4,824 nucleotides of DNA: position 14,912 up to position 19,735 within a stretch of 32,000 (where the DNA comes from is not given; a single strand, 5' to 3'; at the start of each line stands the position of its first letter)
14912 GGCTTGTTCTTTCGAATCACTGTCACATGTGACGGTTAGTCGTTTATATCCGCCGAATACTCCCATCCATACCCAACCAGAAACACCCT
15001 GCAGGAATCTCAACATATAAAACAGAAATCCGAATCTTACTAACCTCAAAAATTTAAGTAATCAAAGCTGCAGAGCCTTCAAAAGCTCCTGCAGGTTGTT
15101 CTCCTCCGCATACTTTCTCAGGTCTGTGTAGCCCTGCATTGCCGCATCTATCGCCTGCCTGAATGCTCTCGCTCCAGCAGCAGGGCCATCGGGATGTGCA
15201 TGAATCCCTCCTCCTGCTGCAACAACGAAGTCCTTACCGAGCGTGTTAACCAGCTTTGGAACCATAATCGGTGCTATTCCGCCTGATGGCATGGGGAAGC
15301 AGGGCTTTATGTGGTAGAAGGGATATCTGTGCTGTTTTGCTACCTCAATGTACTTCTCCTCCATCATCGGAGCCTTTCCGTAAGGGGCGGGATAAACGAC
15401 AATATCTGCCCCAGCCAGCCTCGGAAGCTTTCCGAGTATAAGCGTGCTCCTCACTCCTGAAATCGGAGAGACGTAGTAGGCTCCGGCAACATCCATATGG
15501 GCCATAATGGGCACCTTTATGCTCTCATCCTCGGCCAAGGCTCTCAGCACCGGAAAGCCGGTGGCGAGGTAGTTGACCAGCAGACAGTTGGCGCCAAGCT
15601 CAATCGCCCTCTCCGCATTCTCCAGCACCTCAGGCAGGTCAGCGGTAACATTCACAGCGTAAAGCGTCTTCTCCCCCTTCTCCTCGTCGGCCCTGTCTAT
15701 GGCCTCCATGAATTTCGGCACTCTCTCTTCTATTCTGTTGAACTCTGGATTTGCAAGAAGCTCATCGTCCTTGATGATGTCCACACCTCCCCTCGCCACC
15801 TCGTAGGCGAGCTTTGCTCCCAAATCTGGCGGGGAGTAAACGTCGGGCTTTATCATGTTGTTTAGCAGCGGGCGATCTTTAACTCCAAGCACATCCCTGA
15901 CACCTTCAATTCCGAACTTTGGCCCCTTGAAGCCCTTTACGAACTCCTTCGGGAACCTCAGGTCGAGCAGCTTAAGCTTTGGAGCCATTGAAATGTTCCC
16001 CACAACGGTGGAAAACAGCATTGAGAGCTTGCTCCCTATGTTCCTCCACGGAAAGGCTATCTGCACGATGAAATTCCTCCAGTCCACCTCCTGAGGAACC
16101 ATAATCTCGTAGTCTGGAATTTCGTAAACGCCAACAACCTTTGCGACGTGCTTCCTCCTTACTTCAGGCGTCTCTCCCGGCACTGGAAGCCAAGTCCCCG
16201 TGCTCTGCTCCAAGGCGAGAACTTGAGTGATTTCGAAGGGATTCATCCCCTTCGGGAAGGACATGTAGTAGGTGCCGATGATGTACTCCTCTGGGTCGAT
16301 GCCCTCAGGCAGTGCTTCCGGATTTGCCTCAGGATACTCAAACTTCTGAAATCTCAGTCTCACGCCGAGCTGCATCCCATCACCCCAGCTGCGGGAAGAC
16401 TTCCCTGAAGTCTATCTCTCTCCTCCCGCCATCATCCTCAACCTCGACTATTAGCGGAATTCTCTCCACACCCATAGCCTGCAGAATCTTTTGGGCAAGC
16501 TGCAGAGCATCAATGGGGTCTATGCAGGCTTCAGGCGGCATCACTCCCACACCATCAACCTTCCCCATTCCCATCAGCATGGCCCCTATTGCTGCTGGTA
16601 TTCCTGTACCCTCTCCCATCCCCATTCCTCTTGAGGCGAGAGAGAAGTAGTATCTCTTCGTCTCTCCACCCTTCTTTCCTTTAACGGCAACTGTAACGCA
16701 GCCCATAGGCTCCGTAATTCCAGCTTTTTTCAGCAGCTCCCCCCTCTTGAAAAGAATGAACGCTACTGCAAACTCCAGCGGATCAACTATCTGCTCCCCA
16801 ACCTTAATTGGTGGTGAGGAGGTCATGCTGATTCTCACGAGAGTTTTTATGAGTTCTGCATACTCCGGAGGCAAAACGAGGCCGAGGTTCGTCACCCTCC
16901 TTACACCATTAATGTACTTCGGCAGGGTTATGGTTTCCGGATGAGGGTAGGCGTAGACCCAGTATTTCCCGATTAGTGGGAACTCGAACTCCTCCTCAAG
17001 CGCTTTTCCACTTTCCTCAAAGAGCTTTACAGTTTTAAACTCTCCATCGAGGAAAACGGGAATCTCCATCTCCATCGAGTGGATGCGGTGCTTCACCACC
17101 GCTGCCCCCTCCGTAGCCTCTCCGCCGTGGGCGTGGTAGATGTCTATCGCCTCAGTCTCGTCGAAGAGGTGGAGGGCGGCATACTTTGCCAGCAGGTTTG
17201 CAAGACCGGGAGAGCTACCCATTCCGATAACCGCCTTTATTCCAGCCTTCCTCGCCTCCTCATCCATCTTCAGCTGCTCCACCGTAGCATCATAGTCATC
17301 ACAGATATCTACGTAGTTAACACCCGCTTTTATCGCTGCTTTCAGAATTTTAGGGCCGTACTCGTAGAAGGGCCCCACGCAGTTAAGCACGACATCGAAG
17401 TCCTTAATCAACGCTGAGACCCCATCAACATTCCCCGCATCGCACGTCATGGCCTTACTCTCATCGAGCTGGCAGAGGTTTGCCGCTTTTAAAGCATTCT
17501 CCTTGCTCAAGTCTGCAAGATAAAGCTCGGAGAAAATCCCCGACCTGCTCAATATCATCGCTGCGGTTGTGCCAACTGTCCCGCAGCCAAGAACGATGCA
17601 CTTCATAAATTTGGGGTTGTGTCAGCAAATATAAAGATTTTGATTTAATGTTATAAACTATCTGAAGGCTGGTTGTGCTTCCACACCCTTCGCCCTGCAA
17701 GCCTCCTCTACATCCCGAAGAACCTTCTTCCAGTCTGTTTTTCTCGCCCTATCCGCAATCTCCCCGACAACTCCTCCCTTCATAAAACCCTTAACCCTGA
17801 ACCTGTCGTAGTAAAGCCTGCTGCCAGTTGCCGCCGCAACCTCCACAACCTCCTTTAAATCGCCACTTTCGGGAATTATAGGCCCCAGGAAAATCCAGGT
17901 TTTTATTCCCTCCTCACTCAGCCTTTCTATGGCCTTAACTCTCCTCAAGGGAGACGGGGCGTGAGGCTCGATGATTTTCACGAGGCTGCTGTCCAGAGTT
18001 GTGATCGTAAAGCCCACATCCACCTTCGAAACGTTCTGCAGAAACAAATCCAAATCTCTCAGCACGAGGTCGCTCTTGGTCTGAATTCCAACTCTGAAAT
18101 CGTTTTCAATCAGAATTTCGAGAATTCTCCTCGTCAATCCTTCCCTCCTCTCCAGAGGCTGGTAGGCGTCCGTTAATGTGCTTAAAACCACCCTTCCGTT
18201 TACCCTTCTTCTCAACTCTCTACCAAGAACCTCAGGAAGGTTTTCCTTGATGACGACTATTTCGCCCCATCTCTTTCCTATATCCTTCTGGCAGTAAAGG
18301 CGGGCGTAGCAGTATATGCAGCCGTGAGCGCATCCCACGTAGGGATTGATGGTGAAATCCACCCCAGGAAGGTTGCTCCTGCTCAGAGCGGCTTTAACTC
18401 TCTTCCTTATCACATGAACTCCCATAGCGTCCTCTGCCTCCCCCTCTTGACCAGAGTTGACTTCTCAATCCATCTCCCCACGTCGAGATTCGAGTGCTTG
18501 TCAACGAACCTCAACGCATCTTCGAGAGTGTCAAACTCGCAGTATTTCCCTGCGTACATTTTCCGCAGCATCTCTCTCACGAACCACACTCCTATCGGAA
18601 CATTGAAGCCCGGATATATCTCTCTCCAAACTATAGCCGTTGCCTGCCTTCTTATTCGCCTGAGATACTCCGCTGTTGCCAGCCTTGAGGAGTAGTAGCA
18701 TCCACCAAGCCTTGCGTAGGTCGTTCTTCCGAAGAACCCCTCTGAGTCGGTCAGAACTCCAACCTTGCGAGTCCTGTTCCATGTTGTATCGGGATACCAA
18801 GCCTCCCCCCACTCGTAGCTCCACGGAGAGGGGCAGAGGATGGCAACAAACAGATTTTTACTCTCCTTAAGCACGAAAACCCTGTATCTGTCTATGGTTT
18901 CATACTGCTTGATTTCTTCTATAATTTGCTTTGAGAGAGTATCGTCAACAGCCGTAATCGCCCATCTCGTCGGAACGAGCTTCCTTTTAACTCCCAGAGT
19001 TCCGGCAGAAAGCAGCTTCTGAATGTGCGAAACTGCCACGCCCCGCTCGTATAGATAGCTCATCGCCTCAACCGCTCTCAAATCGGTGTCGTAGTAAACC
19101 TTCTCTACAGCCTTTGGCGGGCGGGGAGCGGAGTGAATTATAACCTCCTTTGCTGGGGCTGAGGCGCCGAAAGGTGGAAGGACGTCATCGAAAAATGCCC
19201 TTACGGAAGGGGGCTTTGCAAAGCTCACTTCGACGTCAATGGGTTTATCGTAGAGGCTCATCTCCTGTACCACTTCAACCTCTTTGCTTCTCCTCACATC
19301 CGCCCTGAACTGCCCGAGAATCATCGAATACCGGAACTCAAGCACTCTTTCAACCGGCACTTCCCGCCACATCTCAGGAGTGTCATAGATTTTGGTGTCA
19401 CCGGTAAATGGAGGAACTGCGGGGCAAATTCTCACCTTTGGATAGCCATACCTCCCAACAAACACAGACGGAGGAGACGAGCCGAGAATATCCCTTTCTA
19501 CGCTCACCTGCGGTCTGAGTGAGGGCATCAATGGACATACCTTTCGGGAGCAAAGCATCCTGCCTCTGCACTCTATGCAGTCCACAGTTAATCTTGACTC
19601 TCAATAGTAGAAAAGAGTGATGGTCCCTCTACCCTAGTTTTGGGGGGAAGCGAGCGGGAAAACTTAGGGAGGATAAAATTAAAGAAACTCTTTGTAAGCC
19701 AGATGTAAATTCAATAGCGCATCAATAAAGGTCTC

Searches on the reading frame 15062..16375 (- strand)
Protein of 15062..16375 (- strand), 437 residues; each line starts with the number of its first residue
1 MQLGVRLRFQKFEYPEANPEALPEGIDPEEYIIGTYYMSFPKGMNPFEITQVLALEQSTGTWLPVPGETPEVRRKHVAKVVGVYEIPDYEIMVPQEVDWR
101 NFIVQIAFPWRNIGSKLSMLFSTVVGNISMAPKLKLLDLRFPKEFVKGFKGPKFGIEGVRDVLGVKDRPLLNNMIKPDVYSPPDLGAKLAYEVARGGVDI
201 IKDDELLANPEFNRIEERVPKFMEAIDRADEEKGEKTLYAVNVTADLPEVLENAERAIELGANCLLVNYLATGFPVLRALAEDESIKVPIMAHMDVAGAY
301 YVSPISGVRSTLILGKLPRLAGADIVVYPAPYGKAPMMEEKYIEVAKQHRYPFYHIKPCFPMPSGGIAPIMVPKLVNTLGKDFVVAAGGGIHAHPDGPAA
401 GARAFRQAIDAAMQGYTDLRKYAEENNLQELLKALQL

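Call 65: search_protein_families(library=pfam, proteins=[window:15062-16375:-], max_evalue=0.001)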
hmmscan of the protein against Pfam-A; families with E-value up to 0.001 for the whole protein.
window:15062-16375:- (437 aa): 2 families
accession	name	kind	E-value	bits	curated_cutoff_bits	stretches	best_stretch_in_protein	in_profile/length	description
PF00016.26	RuBisCO_large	-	7.5e-48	163.7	30.1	1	155-435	1-296/299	Ribulose bisphosphate carboxylase large chain, catalytic domain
PF02788.21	RuBisCO_large_N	-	1.7e-09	38.4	20.7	1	30-145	12-120/120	Ribulose bisphosphate carboxylase large chain, N-terminal domain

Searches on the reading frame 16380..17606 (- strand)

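Call 65: search_protein_families(library=pfam, proteins=[window:16380-17606:-], max_evalue=0.001)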
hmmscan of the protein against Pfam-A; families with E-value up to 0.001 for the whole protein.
window:16380-17606:- (408 aa): 3 families
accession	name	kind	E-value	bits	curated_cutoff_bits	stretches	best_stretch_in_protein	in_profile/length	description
PF03435.24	Sacchrp_dh_NADP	-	2.4e-19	70.4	25.1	1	4-126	2-129/129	Saccharopine dehydrogenase NADP binding domain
PF16653.10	Sacchrp_dh_C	-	7.8e-09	36.5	31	1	187-378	69-260/265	Saccharopine dehydrogenase C-terminal domain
PF00056.29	Ldh_1_N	-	0.00013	22.4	27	1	1-76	1-76/141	lactate/malate dehydrogenase, NAD binding domain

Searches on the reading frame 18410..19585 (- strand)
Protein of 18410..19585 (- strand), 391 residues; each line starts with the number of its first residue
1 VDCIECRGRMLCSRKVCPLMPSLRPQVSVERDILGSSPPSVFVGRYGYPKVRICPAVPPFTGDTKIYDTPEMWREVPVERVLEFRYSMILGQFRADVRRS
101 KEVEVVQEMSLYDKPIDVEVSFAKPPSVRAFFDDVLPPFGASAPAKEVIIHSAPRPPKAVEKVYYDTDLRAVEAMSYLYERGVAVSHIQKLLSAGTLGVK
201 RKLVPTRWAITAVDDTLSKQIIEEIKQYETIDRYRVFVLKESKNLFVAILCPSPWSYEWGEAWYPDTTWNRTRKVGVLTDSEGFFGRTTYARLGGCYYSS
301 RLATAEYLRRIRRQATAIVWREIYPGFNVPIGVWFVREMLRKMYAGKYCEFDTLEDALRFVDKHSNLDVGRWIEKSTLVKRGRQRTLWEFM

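Call 65: search_protein_families(library=pfam, proteins=[window:18410-19585:-], max_evalue=0.001)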
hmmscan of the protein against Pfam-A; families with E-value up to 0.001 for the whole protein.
window:18410-19585:- (391 aa): 2 families
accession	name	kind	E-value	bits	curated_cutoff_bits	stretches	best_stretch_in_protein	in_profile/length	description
PF04894.17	Nre_N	-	2.2e-99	333.1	25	1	11-270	1-270/270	Archaeal Nre, N-terminal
PF04895.17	Nre_C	-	3.1e-38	130.5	27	1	282-390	1-110/110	Archaeal Nre, C-terminal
